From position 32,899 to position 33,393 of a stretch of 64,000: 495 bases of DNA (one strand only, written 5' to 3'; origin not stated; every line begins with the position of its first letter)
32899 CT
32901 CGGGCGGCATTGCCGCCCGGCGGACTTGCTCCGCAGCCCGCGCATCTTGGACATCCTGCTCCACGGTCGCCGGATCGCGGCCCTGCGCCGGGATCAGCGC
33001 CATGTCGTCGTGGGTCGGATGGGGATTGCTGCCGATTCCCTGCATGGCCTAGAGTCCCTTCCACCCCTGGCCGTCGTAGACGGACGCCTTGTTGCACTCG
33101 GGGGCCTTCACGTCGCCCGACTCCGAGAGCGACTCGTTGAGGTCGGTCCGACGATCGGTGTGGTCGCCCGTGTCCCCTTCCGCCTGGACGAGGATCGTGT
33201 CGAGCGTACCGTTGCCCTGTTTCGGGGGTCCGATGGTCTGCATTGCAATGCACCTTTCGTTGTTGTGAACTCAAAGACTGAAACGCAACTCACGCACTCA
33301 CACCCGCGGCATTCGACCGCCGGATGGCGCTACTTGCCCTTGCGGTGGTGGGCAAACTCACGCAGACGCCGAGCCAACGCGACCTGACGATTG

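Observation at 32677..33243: Tandem array of three small acidic paralogous genes with identical junctions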

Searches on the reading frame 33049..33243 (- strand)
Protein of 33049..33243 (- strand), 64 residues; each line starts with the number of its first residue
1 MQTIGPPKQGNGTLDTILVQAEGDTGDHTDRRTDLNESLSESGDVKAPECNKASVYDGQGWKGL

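Call 7: search_protein_families(library=pfam, proteins=[window:33049-33243:-], max_evalue=0.1)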
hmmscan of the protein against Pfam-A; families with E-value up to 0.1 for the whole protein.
window:33049-33243:- (64 aa): 0 families

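Call 8: search_protein_families(library=phrogs, proteins=[window:33049-33243:-], max_evalue=0.1)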
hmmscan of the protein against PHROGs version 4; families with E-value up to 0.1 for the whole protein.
window:33049-33243:- (64 aa): 0 families

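Call 9: find_homologous_proteins(query=A1, max_evalue=0.01)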
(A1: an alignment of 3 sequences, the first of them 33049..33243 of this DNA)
Query A1 (3 sequences) (64 aa, profile of the alignment): 48 proteins with E <= 0.01 among 109 candidates.
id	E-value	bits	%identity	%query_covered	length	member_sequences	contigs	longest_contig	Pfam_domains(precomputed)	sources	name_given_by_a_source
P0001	4.2e-27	112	-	-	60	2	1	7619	-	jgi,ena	jgi:hypothetical protein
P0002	2.4e-26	109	48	36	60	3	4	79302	-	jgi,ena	jgi:hypothetical protein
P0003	1.9e-24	103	30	72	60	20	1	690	-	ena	-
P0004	6.0e-24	102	48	36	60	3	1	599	-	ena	-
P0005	1.9e-22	97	28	72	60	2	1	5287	-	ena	-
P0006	1.7e-21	94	98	100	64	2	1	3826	-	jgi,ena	jgi:hypothetical protein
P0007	4.7e-21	92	43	36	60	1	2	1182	-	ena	-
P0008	5.1e-21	92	-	-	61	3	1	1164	-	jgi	-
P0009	2.4e-20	90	37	47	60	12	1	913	-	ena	-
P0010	2.9e-19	87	-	-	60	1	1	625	-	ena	-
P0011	3.2e-19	87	24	92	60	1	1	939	-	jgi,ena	-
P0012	6.6e-19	86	-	-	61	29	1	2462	-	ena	-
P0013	8.2e-19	85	-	-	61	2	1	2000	-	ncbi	-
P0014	1.5e-18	84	39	36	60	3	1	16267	-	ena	-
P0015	2.4e-18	84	43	36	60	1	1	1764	-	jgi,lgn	jgi:hypothetical protein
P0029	1.9e-12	65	-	-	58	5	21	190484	-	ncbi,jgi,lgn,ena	jgi:hypothetical protein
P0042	1.0e-7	50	61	100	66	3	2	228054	-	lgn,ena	-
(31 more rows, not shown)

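Call 14: find_encoding_contigs(protein=P0029, flank=10000, max_places=6)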
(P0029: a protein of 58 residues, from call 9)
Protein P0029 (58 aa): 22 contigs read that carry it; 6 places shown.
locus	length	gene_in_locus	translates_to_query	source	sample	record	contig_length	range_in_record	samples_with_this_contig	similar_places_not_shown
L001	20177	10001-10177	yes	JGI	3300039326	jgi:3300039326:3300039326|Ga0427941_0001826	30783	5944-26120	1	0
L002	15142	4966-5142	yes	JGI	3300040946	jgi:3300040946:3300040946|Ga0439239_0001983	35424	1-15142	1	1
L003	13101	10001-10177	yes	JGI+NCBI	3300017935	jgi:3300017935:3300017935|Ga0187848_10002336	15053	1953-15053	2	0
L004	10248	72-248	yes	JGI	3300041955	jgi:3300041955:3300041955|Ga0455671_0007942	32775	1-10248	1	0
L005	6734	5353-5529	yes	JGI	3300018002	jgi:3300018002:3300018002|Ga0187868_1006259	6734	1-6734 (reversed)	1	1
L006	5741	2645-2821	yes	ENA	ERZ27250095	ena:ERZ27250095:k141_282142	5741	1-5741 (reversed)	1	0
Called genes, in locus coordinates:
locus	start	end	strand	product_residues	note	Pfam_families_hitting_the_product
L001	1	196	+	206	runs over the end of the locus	-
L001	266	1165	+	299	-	-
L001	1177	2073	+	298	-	-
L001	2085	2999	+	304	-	-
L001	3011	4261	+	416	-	PF12708:Pect-lyase_RHGA_epim (faint), PF13229:Beta_helix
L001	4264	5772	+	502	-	-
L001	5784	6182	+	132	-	-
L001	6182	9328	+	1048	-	-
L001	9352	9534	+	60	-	-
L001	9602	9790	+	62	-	-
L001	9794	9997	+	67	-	-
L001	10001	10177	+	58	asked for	-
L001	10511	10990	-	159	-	-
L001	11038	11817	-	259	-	-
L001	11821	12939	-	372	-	-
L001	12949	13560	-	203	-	PF00929:RNase_T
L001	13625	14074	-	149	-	PF18909:dGTP_diPhyd_N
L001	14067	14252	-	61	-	-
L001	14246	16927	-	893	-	PF19263:DUF5906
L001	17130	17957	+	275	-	PF02195:ParB_N, PF17762:HTH_ParB (weak)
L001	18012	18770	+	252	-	-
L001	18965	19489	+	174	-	-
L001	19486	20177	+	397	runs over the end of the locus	PF01555:N6_N4_Mtase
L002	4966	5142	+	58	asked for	-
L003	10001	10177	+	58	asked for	-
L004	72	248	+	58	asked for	-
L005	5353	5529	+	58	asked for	-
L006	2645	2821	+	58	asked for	-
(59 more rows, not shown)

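Call 16: find_encoding_contigs(protein=P0042, flank=10000, max_places=4)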
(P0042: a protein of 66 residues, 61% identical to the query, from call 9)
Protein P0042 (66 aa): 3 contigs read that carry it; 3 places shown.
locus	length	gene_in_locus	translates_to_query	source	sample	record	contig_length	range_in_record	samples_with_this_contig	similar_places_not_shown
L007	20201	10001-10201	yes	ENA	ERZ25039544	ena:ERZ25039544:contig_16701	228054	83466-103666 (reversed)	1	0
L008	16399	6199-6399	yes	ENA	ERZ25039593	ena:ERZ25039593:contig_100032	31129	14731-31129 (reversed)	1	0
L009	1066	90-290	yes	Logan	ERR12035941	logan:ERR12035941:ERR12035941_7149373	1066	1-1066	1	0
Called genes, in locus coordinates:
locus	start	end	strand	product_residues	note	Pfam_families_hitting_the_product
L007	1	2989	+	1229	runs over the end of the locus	PF10145:PhageMin_Tail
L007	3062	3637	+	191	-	-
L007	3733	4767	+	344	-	-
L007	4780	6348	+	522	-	-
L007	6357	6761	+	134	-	-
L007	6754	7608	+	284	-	-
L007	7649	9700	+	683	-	-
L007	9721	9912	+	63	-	-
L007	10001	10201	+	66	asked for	-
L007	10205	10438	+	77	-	-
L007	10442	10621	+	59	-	-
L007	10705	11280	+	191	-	PF01145:Band_7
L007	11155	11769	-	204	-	-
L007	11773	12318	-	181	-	-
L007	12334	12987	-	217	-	-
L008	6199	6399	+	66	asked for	-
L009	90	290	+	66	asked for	-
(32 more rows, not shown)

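Call 42: search_protein_families(library=padloc, proteins=[window:33049-33243:-], max_evalue=0.01)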
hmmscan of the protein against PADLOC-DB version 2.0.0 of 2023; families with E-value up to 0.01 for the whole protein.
window:33049-33243:- (64 aa): 0 families

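Call 61: predict_structure(alignment_id=A6)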
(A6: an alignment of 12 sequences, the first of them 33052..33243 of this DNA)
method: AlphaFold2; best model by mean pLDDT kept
length: 64 residues; sequences in the alignment: 12
mean_pLDDT: 57.9   pTM: 0.21
mean pLDDT of the five models: 57.9, 57.4, 56.6, 56.3, 56.1
residues with pLDDT >= 90: 0; 70-90: 1; 50-70: 62; < 50: 1
segments of 3 or more residues with pLDDT < 50: none
pLDDT, mean of each block of 10 residues (from residue 1): 56 53 53 62 59 63 60
secondary structure, 60 per line:
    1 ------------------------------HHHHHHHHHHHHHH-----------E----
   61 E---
elements in order: H31-44

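Call 66: search_protein_families(library=ncbifam, proteins=[window:33049-33243:-], max_evalue=0.1)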
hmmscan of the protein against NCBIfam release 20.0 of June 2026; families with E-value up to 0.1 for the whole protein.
window:33049-33243:- (64 aa): 0 families

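Call 75: find_encoding_contigs(protein=P0002, flank=3000, max_places=5)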
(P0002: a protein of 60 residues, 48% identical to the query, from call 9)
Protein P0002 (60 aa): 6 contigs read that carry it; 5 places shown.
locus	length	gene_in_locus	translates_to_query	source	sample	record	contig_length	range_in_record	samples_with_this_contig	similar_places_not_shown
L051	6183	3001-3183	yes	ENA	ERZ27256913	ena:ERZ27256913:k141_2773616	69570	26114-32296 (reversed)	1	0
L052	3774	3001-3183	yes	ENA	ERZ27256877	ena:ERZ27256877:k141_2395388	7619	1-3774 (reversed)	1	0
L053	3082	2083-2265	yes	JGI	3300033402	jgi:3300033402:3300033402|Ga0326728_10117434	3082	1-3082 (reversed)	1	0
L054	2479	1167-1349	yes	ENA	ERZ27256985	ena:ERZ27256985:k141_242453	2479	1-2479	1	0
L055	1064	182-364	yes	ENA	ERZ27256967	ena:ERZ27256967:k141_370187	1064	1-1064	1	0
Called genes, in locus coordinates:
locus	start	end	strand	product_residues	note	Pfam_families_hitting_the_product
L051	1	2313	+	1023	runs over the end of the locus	-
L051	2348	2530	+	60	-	-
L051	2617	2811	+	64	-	-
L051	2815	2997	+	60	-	-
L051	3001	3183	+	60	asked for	-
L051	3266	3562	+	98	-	-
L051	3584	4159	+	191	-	PF01145:Band_7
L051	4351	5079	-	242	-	-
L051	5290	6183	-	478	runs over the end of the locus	PF14356:DUF4403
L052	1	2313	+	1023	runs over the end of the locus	-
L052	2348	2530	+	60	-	-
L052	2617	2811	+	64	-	-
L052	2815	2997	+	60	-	-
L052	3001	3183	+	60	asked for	-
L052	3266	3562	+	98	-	-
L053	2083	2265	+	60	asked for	-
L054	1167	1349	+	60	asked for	-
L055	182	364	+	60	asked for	-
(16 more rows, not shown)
